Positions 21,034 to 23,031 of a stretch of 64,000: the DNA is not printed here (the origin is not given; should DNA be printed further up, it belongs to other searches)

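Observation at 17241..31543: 14-kb operon coupling hydantoinase A/B to a non-MCM split acyl-CoA mutase and a full CoA-activation/beta-oxidation set: candidate novel catabolic route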

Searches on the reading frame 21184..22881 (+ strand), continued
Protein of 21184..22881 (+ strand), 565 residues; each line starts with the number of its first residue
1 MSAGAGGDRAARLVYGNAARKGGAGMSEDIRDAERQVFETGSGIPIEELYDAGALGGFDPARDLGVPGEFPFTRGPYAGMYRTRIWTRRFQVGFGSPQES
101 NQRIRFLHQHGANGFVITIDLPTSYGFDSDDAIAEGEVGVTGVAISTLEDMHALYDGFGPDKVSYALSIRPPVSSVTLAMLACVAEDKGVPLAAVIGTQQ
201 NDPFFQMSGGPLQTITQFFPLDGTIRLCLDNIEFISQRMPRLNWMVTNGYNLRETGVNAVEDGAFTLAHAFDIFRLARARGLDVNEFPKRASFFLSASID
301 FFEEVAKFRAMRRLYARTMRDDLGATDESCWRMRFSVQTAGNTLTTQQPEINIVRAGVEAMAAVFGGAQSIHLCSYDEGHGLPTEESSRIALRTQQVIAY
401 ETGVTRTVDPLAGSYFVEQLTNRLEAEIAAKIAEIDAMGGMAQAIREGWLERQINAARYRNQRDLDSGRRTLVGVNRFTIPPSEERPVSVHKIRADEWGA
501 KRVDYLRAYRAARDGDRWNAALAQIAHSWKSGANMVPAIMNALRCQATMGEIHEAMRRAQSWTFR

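Call 20: list_cluster_members(proteins=[P0001])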
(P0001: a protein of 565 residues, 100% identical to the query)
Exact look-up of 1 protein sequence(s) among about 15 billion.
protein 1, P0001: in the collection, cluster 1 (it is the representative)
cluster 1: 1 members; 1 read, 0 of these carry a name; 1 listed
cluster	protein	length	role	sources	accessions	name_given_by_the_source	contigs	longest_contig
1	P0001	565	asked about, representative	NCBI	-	-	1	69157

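Call 29: find_encoding_contigs(protein=P0057, flank=10000, max_places=2)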
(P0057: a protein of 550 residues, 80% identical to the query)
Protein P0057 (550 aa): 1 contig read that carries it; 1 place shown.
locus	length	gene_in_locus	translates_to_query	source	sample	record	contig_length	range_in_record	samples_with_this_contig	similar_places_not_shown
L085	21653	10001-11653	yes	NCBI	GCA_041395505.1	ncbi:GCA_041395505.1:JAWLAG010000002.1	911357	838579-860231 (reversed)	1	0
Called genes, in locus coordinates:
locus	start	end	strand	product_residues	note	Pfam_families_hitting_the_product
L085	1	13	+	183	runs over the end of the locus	PF07603:Lcl_C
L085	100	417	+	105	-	-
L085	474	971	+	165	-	PF11695:DUF3291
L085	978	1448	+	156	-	-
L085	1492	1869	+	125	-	PF07883:Cupin_2, PF05899:Cupin_3 (weak)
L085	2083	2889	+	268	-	PF13489:Methyltransf_23, PF01209:Ubie_methyltran, PF13847:Methyltransf_31, PF08241:Methyltransf_11, PF08242:Methyltransf_12, PF13649:Methyltransf_25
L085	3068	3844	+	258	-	PF22311:DUF6970, PF00903:Glyoxalase (weak), PF18029:Glyoxalase_6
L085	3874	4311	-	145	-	-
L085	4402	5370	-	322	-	PF00903:Glyoxalase (weak)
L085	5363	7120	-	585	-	PF02538:Hydantoinase_B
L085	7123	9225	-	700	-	PF05378:Hydant_A_N, PF01968:Hydantoinase_A, PF19278:Hydant_A_C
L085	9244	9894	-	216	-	-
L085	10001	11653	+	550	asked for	PF01642:MM_CoA_mutase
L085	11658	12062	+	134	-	PF02310:B12-binding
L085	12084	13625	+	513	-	PF00501:AMP-binding, PF13193:AMP-binding_C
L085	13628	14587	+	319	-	PF03308:MeaB, PF02492:cobW (weak), PF13238:AAA_18 (faint)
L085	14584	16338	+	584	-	PF02771:Acyl-CoA_dh_N, PF02770:Acyl-CoA_dh_M, PF00441:Acyl-CoA_dh_1, PF08028:Acyl-CoA_dh_2 (weak), PF22924:ACOX_C_alpha1, PF12806:Acyl-CoA_dh_C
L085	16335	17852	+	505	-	PF00501:AMP-binding, PF13193:AMP-binding_C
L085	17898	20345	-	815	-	PF07715:Plug, PF00593:TonB_dep_Rec_b-barrel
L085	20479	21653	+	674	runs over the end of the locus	PF02737:3HCDH_N, PF00725:3HCDH (faint), PF00378:ECH_1, PF16113:ECH_2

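Call 30: find_encoding_contigs(protein=P0045, flank=10000, max_places=2)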
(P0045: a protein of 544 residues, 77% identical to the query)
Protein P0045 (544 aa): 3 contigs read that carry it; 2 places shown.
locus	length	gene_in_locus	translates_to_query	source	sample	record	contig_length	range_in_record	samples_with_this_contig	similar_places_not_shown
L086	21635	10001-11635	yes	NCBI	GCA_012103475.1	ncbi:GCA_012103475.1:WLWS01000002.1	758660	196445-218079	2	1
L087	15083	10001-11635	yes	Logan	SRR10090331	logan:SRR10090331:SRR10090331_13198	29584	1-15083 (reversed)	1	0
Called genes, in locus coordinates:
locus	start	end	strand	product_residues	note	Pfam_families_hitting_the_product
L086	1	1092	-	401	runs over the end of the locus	PF00155:Aminotran_1_2, PF01041:DegT_DnrJ_EryC1, PF01053:Cys_Met_Meta_PP (weak)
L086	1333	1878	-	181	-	PF00903:Glyoxalase, PF13669:Glyoxalase_4 (weak)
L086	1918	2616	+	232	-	PF01050:MannoseP_isomer (faint), PF07883:Cupin_2 (faint)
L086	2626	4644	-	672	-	PF12228:DUF3604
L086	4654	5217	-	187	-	PF13463:HTH_27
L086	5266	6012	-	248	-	PF01177:Asp_Glu_race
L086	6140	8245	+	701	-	PF05378:Hydant_A_N, PF01968:Hydantoinase_A, PF19278:Hydant_A_C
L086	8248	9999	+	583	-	PF02538:Hydantoinase_B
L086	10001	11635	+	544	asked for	PF01642:MM_CoA_mutase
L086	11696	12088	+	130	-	PF02310:B12-binding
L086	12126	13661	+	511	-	PF00501:AMP-binding, PF13193:AMP-binding_C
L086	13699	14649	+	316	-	PF03308:MeaB, PF01656:CbiA (weak), PF01926:MMR_HSR1 (faint), PF02492:cobW (weak)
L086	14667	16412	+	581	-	PF02771:Acyl-CoA_dh_N, PF02770:Acyl-CoA_dh_M, PF00441:Acyl-CoA_dh_1, PF22924:ACOX_C_alpha1, PF08028:Acyl-CoA_dh_2 (weak), PF12806:Acyl-CoA_dh_C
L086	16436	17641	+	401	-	PF00108:Thiolase_N, PF02803:Thiolase_C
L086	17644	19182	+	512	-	PF00501:AMP-binding, PF13193:AMP-binding_C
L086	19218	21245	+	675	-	PF02737:3HCDH_N, PF00725:3HCDH (faint), PF00378:ECH_1, PF16113:ECH_2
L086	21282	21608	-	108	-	-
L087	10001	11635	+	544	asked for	PF01642:MM_CoA_mutase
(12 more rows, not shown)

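Call 62: find_encoding_contigs(protein=P0120, flank=10000, max_places=1)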
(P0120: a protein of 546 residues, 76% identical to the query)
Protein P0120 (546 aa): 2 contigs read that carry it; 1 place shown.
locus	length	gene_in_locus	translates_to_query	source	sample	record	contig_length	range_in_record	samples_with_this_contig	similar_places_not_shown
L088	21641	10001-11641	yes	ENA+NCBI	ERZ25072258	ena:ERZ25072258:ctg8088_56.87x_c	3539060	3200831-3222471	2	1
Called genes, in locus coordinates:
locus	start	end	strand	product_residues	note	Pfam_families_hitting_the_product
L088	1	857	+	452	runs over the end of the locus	PF04715:, PF00425:Chorismate_bind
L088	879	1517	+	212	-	PF00696:AA_kinase (weak)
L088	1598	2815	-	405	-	PF00268:Ribonuc_red_sm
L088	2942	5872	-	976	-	PF03477:ATP-cone, PF00317:Ribonuc_red_lgN, PF02867:Ribonuc_red_lgC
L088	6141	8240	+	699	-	PF05378:Hydant_A_N, PF01968:Hydantoinase_A, PF19278:Hydant_A_C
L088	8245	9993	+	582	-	PF02538:Hydantoinase_B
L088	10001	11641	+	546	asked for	PF01642:MM_CoA_mutase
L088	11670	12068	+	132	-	PF02310:B12-binding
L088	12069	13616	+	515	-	PF00501:AMP-binding, PF13193:AMP-binding_C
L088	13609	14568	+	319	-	PF03308:MeaB, PF00009:GTP_EFTU (faint), PF02492:cobW (weak), PF03029:ATP_bind_1 (faint)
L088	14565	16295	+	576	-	PF02771:Acyl-CoA_dh_N, PF02770:Acyl-CoA_dh_M, PF00441:Acyl-CoA_dh_1, PF22924:ACOX_C_alpha1, PF08028:Acyl-CoA_dh_2, PF12806:Acyl-CoA_dh_C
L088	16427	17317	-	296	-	-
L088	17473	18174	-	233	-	PF13237:Fer4_10 (faint), PF13484:Fer4_16 (faint), PF25160:LdpA_Fe-S-bd (faint), PF13247:Fer4_11, PF12797:Fer4_2 (weak), PF00037:Fer4 (weak), PF12837:Fer4_6, PF13187:Fer4_9 (weak), +1 more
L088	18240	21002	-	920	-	PF00384:Molybdopterin, PF01568:Molydop_binding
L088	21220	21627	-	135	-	PF01042:Ribonuc_L-PSP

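Call 63: find_encoding_contigs(protein=P0103, flank=10000, max_places=1)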
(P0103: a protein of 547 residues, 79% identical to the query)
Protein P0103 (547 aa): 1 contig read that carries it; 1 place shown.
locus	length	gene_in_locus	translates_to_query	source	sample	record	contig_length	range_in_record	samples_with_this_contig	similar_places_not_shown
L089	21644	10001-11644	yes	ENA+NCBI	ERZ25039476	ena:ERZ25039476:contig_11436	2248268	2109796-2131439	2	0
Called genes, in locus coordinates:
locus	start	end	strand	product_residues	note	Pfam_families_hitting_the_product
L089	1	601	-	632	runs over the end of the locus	PF13623:SurA_N_2, PF13624:SurA_N_3, PF13145:Rotamase_2, PF00639:Rotamase, PF13616:Rotamase_3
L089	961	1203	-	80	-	PF08843:AbiEii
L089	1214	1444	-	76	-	-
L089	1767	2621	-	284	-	PF05368:NmrA, PF13460:NAD_binding_10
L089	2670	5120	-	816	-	PF07715:Plug, PF00593:TonB_dep_Rec_b-barrel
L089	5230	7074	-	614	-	PF02538:Hydantoinase_B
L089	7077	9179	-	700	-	PF05378:Hydant_A_N, PF01968:Hydantoinase_A, PF19278:Hydant_A_C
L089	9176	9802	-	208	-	-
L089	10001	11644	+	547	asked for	PF01642:MM_CoA_mutase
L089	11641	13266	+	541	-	PF02310:B12-binding, PF00501:AMP-binding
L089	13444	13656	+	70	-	PF13193:AMP-binding_C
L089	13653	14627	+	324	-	PF03308:MeaB, PF02492:cobW (faint)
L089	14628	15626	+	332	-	PF02771:Acyl-CoA_dh_N, PF02770:Acyl-CoA_dh_M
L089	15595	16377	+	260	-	PF00441:Acyl-CoA_dh_1, PF08028:Acyl-CoA_dh_2, PF22924:ACOX_C_alpha1 (weak), PF12806:Acyl-CoA_dh_C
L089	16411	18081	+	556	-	PF00501:AMP-binding, PF13193:AMP-binding_C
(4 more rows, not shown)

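Call 64: search_protein_families(library=ncbifam, proteins=[L001:12049-12735:+, L085:9244-9894:-, L086:5266-6012:-, L085:4402-5370:-, L001:16275-18227:+], max_evalue=0.1)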
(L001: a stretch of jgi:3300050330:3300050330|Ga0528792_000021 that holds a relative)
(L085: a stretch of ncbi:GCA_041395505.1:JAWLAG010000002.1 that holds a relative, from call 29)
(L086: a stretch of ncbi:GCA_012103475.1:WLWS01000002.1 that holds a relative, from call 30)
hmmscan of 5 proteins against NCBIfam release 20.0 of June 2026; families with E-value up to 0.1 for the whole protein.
L001:12049-12735:+ (228 aa): 0 families

L085:9244-9894:- (216 aa): 0 families

L086:5266-6012:- (248 aa): 0 families

L085:4402-5370:- (322 aa): 1 family
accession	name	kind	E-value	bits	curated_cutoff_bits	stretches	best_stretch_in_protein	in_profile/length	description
NF047914.1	phage_STY1053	equivalog_domain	0.055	13.6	40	0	136-157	3-24/42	STY1053 family phage-associated protein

L001:16275-18227:+ (650 aa): 145 families (the best 25 are shown)
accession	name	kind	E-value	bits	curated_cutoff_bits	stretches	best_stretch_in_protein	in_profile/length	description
NF041087.1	bile_acid_BaiCD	equivalog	6.7e-140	467.2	825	1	5-649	1-641/642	bile acid Fe-S flavoenzyme BaiCD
TIGR03997.1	mycofact_OYE_2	equivalog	4.4e-130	435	793.15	1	7-649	1-644/645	mycofactocin system FadH/OYE family oxidoreductase 2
NF045599.1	bili_reduct_long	exception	1e-128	430.4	750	1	9-650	2-641/641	bilirubin reductase, long form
NF010047.0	PRK13523.1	equivalog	1.8e-71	241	431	1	7-345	4-328/339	NADPH dehydrogenase NamA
NF045592.1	bili_reduct_N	equivalog_domain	5.2e-65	219.9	425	1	8-369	2-361/363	bilirubin reductase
TIGR03996.1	mycofact_OYE_1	hypoth_equivalog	1.8e-62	211.8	627.9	1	19-644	13-630/633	mycofactocin system FadH/OYE family oxidoreductase 1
NF006101.0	PRK08255.1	equivalog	8.7e-61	206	1078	1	5-337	396-730/768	bifunctional salicylyl-CoA 5-hydroxylase/oxidoreductase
NF007899.0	PRK10605.1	subfamily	1.6e-39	136.2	403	1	3-336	1-336/365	N-ethylmaleimide reductase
NF009410.0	PRK12771.1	subfamily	3.4e-24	85.3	516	1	379-616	129-391/566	NAD(P)-binding protein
NF004991.0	PRK06370.1-3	subfamily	3.5e-23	81.9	620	2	471-619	165-312/509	FAD-containing oxidoreductase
TIGR02053.1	MerA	equivalog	1.8e-22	80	454.45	2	470-620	129-279/465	mercury(II) reductase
TIGR01350.1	lipoamide_DH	equivalog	4.3e-19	68.6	408.8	2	471-612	132-274/461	dihydrolipoyl dehydrogenase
NF004776.0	PRK06116.1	equivalog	6.8e-18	64.9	480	2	473-613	134-271/450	glutathione-disulfide reductase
NF003437.0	PRK04965.1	equivalog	6.3e-16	58.3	392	2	470-610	99-242/378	NADH:flavorubredoxin reductase NorW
NF009454.0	PRK12814.1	equivalog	1.1e-15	57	916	1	388-562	193-379/657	putative NADPH-dependent glutamate synthase small subunit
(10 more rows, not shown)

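Call 65: search_protein_families(library=pfam, proteins=[L001:12049-12735:+, L085:9244-9894:-, L086:5266-6012:-], max_evalue=10)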
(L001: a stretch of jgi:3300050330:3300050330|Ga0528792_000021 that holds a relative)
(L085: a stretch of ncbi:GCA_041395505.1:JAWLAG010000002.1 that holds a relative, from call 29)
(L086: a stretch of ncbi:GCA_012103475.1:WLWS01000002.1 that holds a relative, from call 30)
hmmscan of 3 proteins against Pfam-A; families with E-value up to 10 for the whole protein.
L001:12049-12735:+ (228 aa): 1 family
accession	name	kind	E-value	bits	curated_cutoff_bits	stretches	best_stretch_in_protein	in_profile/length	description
PF25393.1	LTM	-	0.56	10.6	27.5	1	25-40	7-22/42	LUBAC thetering domain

L085:9244-9894:- (216 aa): 0 families

L086:5266-6012:- (248 aa): 3 families
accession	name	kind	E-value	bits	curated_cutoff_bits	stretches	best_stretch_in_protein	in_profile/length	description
PF01177.27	Asp_Glu_race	-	3.1e-29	102.7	31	1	20-215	15-209/211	Asp/Glu/Hydantoin racemase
PF02755.20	RPEL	-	0.18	12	23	1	145-158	4-17/24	RPEL repeat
PF25487.1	ETR1_N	-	0.26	12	27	1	102-125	43-66/97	Ethylene receptor 1-like, N-terminal domain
